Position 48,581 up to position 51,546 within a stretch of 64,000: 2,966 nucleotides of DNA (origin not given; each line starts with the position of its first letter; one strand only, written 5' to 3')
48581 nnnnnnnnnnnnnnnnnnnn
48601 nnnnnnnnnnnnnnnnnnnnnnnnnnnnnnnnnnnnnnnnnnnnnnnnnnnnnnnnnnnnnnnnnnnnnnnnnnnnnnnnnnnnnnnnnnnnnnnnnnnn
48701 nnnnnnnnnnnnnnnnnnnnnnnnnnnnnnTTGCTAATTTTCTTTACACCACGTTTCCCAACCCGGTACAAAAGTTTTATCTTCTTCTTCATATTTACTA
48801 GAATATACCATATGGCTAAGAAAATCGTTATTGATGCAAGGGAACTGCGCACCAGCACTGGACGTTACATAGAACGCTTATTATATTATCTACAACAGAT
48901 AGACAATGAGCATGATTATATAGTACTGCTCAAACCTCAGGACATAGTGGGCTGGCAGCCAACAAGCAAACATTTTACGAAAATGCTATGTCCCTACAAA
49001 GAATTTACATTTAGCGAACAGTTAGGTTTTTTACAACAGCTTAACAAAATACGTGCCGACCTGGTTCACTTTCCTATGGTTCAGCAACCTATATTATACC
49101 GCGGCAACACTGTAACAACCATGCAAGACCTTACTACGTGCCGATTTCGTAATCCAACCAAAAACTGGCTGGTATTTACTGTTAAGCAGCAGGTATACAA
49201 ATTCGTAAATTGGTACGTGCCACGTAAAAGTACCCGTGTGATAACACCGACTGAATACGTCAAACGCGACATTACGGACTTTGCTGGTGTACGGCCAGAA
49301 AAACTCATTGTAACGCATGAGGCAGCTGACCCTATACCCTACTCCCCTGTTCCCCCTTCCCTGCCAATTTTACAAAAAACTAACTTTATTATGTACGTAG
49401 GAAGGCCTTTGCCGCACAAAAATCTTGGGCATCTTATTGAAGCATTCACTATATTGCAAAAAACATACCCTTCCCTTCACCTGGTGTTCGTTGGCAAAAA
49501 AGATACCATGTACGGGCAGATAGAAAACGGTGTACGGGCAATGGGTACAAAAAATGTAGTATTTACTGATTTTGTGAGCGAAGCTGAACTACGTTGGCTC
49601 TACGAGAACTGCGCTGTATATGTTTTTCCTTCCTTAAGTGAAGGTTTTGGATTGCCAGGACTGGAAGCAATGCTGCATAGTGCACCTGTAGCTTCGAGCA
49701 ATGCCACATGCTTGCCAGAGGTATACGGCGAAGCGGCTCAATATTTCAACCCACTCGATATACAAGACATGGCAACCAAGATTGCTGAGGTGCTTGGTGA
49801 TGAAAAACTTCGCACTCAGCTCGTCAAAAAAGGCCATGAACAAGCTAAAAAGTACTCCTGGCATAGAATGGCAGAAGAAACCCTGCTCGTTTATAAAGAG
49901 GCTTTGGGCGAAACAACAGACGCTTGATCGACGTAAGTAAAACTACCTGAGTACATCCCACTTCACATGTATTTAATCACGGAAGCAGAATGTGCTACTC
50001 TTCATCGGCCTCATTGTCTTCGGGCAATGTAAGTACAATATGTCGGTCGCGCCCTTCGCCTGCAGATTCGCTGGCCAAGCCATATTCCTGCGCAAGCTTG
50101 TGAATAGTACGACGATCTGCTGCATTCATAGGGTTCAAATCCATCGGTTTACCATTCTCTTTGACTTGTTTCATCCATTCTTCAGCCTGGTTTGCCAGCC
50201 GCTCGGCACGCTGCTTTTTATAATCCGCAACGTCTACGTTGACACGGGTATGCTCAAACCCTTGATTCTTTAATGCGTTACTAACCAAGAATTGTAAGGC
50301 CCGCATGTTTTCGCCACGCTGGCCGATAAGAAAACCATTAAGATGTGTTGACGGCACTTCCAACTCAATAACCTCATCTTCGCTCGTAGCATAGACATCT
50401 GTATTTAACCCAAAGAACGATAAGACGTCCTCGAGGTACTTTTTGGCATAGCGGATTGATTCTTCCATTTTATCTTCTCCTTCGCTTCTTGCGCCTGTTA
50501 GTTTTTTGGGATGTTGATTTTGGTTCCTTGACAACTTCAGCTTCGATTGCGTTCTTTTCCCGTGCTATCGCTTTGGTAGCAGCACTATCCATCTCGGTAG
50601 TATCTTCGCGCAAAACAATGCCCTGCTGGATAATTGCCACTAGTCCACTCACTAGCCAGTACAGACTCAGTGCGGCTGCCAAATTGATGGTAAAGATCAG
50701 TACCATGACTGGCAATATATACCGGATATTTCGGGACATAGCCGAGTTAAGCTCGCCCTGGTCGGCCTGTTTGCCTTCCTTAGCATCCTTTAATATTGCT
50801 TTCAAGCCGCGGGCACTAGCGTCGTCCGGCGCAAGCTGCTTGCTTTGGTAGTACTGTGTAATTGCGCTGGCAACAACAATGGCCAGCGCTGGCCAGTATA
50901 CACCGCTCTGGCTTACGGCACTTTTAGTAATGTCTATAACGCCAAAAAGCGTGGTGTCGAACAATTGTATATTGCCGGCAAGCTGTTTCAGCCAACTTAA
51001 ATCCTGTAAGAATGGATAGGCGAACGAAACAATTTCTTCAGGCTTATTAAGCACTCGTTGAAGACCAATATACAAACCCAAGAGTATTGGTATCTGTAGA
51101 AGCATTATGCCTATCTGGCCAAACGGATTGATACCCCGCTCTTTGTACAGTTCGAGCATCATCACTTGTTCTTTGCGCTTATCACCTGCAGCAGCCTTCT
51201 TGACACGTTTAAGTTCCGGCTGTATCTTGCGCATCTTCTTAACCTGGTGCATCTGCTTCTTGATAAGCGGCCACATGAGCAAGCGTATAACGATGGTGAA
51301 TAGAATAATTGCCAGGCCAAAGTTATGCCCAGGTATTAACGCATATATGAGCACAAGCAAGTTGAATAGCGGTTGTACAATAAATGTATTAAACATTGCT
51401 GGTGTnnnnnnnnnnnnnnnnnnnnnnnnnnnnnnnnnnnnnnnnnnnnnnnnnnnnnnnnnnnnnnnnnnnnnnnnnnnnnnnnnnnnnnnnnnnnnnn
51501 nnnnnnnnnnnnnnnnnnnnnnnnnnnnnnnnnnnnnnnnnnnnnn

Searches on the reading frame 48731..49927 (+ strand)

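Call 113: search_protein_families(library=pfam, proteins=[window:48731-49927:+], max_evalue=0.00001)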
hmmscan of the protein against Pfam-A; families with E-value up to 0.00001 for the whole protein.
window:48731-49927:+ (398 aa): 3 families
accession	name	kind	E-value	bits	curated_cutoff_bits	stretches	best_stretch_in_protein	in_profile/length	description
PF00534.26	Glycos_transf_1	-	5.8e-28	98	26.4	1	211-370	9-171/172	Glycosyl transferases group 1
PF13692.12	Glyco_trans_1_4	-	3.7e-23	82.8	27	1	219-357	3-142/142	Glycosyl transferases group 1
PF20706.3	GT4-conflict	-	2.5e-11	43.6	26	1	188-382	173-383/385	Family 4 Glycosyltransferase in conflict systems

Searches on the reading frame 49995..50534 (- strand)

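Call 113: search_protein_families(library=pfam, proteins=[window:49995-50534:-], max_evalue=0.00001)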
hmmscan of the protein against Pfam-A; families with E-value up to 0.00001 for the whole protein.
window:49995-50534:- (179 aa): 2 families
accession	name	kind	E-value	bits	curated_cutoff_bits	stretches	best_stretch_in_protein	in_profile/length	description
PF01424.28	R3H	-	4.6e-18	65.4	26.8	1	113-169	3-59/60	R3H domain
PF13083.13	KH_KhpA-B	-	7.8e-07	29.4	32.1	1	43-99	18-72/73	KhpA/KhpB, KH domain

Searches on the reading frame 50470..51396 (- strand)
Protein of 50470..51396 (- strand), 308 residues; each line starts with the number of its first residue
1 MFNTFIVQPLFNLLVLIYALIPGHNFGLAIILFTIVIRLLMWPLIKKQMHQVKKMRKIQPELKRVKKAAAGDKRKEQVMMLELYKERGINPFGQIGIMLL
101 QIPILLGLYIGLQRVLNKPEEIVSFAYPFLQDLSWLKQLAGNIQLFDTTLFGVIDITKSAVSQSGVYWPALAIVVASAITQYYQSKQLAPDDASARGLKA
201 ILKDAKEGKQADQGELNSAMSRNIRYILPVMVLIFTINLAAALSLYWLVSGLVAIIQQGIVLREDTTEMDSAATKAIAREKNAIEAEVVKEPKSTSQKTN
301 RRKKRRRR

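Call 113: search_protein_families(library=pfam, proteins=[window:50470-51396:-], max_evalue=0.00001)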
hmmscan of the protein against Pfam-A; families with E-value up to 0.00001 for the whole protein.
window:50470-51396:- (308 aa): 1 family
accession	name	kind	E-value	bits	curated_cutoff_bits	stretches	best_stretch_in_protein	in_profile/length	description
PF02096.25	60KD_IMP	-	1.8e-40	139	35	1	26-261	1-161/163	60Kd inner membrane protein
